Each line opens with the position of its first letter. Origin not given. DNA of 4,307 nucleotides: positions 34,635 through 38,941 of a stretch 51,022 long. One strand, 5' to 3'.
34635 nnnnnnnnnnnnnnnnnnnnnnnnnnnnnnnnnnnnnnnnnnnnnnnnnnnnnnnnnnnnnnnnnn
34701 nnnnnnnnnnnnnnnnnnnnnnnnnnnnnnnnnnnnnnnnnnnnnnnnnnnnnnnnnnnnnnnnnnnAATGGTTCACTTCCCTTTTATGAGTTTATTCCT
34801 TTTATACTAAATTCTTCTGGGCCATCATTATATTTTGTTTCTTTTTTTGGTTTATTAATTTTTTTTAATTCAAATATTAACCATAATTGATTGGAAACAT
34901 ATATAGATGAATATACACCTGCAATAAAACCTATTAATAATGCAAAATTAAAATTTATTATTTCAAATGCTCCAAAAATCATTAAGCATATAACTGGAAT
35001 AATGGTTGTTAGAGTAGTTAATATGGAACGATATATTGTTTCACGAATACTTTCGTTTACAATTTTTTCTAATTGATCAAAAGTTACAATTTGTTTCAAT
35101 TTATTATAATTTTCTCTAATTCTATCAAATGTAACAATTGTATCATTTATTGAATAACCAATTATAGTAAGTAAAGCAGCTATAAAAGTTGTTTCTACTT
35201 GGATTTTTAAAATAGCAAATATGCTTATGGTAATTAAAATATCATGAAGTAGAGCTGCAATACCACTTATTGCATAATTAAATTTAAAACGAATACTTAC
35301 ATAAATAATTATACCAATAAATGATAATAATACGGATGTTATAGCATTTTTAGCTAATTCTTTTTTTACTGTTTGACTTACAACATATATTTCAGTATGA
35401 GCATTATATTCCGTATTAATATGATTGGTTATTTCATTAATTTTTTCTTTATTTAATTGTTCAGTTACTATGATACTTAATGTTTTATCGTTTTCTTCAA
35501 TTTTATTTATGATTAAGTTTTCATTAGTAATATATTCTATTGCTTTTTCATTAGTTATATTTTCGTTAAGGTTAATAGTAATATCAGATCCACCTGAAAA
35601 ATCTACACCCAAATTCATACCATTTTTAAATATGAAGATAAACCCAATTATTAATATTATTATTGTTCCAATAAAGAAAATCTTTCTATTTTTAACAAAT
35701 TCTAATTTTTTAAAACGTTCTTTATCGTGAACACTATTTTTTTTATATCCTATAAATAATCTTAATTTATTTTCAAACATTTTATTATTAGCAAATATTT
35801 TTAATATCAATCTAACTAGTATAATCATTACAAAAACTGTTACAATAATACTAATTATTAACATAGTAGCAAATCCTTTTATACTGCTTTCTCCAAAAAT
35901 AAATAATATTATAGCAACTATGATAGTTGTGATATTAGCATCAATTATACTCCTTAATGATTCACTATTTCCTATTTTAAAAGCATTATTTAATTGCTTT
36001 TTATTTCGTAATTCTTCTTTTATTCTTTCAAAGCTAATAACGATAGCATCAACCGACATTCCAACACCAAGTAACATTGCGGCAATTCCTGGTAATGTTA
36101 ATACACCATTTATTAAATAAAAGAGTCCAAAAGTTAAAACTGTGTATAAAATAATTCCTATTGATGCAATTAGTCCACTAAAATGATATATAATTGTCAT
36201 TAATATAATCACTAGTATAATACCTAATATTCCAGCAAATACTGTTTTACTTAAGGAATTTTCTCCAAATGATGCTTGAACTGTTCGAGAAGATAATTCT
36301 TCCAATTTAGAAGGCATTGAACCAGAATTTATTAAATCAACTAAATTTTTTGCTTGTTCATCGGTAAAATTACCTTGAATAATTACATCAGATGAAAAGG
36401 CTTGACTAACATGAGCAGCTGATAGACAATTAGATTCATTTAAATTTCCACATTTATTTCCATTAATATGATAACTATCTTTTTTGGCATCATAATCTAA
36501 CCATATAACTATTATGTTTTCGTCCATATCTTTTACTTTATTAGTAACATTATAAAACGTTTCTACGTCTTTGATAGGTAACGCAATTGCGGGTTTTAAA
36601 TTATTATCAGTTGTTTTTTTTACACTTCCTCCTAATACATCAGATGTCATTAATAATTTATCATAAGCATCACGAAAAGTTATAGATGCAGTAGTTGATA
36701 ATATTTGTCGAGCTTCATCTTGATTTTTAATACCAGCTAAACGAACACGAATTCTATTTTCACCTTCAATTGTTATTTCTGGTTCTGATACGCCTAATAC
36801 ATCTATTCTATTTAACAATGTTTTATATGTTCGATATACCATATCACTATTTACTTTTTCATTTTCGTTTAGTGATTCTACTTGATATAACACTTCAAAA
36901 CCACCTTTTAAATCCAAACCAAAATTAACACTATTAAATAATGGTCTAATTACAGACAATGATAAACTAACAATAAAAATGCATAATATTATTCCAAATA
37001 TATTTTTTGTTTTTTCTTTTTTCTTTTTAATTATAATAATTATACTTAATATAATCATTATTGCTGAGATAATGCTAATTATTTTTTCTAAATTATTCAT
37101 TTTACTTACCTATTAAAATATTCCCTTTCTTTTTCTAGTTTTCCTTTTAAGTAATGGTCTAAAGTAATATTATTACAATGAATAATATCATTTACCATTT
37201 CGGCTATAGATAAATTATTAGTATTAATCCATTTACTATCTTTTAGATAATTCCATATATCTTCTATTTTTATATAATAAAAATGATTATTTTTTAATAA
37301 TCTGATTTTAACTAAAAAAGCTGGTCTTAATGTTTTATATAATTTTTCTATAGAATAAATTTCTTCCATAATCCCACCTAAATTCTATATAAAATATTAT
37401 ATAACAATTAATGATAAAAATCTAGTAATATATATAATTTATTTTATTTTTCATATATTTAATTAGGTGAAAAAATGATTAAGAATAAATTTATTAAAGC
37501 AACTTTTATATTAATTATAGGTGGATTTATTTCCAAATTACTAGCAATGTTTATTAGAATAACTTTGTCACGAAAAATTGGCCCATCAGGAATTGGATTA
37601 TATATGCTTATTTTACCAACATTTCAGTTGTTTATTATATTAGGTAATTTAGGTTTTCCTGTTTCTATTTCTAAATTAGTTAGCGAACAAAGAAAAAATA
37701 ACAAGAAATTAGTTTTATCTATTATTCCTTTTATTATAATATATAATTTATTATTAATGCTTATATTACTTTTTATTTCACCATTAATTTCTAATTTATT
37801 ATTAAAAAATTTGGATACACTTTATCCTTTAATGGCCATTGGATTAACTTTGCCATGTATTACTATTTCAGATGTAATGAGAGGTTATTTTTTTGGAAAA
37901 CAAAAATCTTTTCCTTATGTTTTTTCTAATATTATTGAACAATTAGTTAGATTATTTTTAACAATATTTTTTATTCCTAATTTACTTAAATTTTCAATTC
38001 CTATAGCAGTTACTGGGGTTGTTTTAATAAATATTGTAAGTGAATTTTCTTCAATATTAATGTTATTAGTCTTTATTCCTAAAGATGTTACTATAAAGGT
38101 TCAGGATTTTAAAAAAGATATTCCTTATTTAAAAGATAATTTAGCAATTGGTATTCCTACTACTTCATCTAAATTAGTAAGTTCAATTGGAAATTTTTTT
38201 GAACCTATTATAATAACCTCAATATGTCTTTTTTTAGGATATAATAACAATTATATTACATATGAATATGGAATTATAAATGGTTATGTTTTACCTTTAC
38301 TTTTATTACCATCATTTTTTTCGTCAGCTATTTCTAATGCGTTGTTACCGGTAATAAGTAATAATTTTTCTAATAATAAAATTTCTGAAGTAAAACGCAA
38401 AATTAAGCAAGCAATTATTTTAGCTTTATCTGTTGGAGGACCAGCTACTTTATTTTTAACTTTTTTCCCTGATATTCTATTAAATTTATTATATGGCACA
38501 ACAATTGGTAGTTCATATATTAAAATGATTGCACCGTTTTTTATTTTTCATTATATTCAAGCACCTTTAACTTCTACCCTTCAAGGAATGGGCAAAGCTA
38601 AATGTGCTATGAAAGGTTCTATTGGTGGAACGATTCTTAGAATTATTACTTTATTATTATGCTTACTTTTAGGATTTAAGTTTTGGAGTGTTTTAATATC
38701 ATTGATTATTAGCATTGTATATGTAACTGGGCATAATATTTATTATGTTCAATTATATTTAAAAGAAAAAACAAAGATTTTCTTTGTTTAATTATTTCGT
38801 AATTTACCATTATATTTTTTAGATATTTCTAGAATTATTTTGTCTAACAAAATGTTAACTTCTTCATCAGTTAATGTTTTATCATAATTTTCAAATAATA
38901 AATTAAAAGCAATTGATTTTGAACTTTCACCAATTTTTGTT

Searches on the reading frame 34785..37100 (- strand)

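Call 26: search_protein_families(library=ncbifam, proteins=[window:34785-37100:-], max_evalue=1e-10)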
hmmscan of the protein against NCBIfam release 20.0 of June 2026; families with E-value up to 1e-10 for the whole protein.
window:34785-37100:- (771 aa): 23 families
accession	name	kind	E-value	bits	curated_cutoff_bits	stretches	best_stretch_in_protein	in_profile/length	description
NF009581.0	PRK13024.1-1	equivalog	4.1e-232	772.5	1058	1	32-758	8-744/752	protein translocase subunit SecDF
NF009584.0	PRK13024.1-4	equivalog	5.9e-214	712.7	1171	1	31-754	5-742/759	protein translocase subunit SecDF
NF009583.0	PRK13024.1-3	subfamily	2.2e-156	522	721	1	38-756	16-746/755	protein translocase subunit SecDF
NF009585.0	PRK13024.1-5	equivalog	3.5e-124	415.9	1037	2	240-525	451-729/993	protein translocase subunit SecDF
NF009582.0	PRK13024.1-2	equivalog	3.5e-116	389.2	723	1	225-756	275-839/859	protein translocase subunit SecDF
NF011315.0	PRK14726.1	equivalog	1.3e-113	380.9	1249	1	86-760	161-844/855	protein translocase subunit SecDF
TIGR01129.1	secD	equivalog_domain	6.3e-101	338.4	244.4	1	60-433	1-397/397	protein translocase subunit SecD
TIGR00966.2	transloc_SecF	equivalog_domain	5.5e-100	334.4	160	2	467-742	2-278/279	protein translocase subunit SecF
TIGR00916.1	2A0604s01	subfamily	7.3e-93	310.4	148.6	2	220-426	24-231/231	SecD/SecF family protein translocase subunit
NF009580.0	PRK13023.1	equivalog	2.3e-83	280.8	1153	1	57-748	61-755/775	protein translocase subunit SecDF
NF046001.1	SecDF_plasm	equivalog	7.7e-83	279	500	1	219-770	280-877/878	protein translocase subunit SecDF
NF009540.0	PRK12911.1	equivalog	9.6e-71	238.6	1878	2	239-516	864-1133/1403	bifunctional preprotein translocase subunit SecD/SecF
NF009545.0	PRK12933.1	equivalog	8e-50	169.9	728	1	78-435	222-592/604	protein translocase subunit SecD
NF006218.0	PRK08343.1-4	subfamily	3.4e-35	121.6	383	1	40-425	13-377/392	preprotein translocase subunit SecD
NF037998.2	RND_1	equivalog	4.4e-27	94.2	400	1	236-449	398-611/1237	protein translocase SecDF, variant type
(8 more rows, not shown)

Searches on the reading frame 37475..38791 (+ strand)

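Call 26: search_protein_families(library=ncbifam, proteins=[window:37475-38791:+], max_evalue=1e-10)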
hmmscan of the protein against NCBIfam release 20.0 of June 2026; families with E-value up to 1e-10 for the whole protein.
window:37475-38791:+ (438 aa): 2 families
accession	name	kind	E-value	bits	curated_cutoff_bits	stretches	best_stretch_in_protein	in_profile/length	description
TIGR02900.1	spore_V_B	equivalog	6.2e-87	292.4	372.3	1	6-427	1-433/488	stage V sporulation protein B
TIGR00797.1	matE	subfamily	1.2e-11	44.2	147.4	0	282-391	44-157/396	MATE family efflux transporter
